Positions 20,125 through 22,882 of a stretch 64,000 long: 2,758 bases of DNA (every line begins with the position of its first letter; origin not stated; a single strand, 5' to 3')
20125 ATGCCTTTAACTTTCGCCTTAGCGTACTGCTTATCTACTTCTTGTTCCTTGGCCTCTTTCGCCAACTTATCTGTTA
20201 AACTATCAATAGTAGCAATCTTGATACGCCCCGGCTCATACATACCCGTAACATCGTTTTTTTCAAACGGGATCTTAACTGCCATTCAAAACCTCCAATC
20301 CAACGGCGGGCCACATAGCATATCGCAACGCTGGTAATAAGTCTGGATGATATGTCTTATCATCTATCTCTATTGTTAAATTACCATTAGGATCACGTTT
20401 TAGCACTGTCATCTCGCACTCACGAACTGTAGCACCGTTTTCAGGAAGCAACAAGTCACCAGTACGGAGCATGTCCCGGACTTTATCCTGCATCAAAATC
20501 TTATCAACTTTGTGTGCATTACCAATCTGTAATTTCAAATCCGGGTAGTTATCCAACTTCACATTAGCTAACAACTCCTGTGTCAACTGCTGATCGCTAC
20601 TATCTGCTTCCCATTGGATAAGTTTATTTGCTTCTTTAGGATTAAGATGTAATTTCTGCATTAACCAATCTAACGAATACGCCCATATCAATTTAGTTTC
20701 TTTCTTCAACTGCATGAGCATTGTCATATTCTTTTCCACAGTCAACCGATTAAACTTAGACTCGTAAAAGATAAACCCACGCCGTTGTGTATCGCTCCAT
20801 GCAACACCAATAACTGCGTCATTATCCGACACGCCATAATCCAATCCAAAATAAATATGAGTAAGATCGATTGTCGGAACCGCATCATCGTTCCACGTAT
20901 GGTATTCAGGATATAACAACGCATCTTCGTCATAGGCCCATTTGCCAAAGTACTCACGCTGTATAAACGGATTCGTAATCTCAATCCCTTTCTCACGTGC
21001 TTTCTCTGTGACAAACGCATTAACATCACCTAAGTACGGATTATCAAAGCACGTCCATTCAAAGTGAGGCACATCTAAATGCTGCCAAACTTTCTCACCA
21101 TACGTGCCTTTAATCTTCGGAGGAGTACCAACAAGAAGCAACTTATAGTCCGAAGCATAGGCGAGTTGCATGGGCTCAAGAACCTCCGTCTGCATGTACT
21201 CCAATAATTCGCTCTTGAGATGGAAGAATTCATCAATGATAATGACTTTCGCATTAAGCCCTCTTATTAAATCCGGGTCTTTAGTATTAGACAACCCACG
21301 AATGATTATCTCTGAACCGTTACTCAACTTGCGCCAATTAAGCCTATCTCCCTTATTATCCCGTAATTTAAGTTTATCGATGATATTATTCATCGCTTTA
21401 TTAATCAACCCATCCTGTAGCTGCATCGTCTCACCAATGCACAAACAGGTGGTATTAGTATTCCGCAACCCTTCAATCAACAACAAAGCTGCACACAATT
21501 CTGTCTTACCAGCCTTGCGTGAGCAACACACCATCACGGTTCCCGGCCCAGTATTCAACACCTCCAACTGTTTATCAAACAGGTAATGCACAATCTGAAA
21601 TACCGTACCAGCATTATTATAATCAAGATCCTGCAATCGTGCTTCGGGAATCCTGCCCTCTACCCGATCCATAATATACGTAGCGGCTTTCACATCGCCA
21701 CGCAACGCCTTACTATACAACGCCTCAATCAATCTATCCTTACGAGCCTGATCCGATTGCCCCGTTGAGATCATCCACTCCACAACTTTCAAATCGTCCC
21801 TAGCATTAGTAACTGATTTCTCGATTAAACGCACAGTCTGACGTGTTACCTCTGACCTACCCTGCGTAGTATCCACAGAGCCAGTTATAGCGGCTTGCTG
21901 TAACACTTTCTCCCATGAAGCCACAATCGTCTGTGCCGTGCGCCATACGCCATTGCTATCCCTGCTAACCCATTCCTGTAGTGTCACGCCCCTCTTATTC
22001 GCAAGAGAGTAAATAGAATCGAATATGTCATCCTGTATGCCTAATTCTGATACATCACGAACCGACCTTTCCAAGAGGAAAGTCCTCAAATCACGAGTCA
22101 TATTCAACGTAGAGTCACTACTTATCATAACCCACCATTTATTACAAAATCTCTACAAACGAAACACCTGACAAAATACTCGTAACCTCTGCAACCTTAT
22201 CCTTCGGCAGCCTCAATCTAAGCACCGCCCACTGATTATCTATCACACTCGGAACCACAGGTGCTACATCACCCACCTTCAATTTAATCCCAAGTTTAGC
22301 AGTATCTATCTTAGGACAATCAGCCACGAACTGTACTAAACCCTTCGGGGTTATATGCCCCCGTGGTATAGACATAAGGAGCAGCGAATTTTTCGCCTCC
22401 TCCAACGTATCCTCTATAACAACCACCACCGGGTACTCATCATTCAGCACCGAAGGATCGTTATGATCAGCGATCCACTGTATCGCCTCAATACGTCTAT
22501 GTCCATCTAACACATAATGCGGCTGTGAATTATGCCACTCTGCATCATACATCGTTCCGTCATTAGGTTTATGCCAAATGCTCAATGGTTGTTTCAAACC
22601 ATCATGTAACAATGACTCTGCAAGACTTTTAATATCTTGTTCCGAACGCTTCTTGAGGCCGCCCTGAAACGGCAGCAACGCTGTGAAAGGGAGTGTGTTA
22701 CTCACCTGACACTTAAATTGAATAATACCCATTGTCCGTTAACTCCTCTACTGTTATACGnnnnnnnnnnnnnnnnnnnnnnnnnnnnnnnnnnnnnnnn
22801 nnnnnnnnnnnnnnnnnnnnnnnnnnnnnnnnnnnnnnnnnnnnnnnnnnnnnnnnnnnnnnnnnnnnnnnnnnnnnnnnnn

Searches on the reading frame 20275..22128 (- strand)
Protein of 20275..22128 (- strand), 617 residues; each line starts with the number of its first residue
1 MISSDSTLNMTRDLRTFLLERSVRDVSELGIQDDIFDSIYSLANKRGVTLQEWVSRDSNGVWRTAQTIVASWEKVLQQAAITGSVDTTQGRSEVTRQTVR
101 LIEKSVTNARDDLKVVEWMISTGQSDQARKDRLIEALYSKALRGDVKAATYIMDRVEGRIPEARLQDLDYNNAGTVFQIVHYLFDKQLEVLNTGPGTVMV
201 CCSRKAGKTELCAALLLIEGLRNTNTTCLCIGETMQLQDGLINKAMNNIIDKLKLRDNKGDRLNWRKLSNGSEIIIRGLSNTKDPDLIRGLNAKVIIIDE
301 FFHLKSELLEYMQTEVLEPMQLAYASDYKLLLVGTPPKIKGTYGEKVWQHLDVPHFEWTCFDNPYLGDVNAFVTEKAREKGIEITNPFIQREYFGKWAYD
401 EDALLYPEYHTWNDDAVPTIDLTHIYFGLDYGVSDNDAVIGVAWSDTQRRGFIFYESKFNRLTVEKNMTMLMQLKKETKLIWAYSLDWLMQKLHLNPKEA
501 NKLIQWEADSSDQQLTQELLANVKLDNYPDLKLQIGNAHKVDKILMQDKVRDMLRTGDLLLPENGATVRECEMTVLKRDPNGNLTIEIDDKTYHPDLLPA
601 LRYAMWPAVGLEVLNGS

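Call 6: search_protein_families(library=pfam, proteins=[window:20275-22128:-], max_evalue=0.1)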
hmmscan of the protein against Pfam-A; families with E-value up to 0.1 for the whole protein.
window:20275-22128:- (617 aa): 5 families
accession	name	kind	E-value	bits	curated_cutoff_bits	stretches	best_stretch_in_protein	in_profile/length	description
PF03237.21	Terminase_6N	-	2.1e-07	31.3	22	1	203-311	5-115/215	Terminase large subunit, T4likevirus-type, N-terminal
PF03354.21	TerL_ATPase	-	0.0035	17.5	23.7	1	199-314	25-145/178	Terminase large subunit, ATPase domain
PF13401.12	AAA_22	-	0.011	16.5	27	1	195-336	5-124/130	AAA domain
PF18932.5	DUF5681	-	0.044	14.8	27.5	0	129-158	45-74/77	Family of unknown function (DUF5681)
PF22688.2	Hda_lid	-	0.082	13.4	27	0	7-49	16-57/65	Hda, lid domain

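Call 7: search_protein_families(library=phrogs, proteins=[window:20275-22128:-], max_evalue=0.01)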
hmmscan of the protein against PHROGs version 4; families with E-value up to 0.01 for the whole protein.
window:20275-22128:- (617 aa): 4 families
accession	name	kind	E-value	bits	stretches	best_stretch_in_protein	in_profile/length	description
phrog_979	-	head and packaging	4e-10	40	1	102-314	83-286/642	terminase large subunit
phrog_9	-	head and packaging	0.00027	20.9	1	197-311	225-335/812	terminase large subunit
phrog_5653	-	head and packaging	0.00032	21.5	1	404-605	9-177/199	terminase large subunit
phrog_7579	-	head and packaging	0.00086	19.6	1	199-311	21-129/239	terminase large subunit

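Call 112: search_dna_similar(query=window:20275-22128:-, collection=phages, mode=protein, max_evalue=0.00001, max_rows=15)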
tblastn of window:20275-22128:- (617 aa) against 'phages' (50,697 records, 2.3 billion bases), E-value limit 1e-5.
No match.

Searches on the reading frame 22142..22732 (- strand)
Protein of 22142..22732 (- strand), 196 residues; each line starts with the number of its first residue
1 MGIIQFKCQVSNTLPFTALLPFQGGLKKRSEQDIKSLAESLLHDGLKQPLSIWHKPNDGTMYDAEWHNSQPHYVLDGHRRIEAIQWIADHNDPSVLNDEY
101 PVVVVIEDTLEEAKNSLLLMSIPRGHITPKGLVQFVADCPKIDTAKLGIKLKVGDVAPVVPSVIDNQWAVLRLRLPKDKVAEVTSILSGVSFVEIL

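Call 110: search_protein_families(library=phrogs, proteins=[window:22142-22732:-], max_evalue=0.01)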
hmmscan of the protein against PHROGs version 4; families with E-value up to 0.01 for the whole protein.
window:22142-22732:- (196 aa): 3 families
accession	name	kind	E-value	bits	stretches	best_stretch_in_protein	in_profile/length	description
phrog_498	-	other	0.00016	21.3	1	10-115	34-117/633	DNA methyltransferase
phrog_4715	-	DNA, RNA and nucleotide metabolism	0.00076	19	1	31-96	168-213/630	ParB-like partition protein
phrog_3951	-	unknown function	0.0037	17.8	1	27-87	37-86/301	-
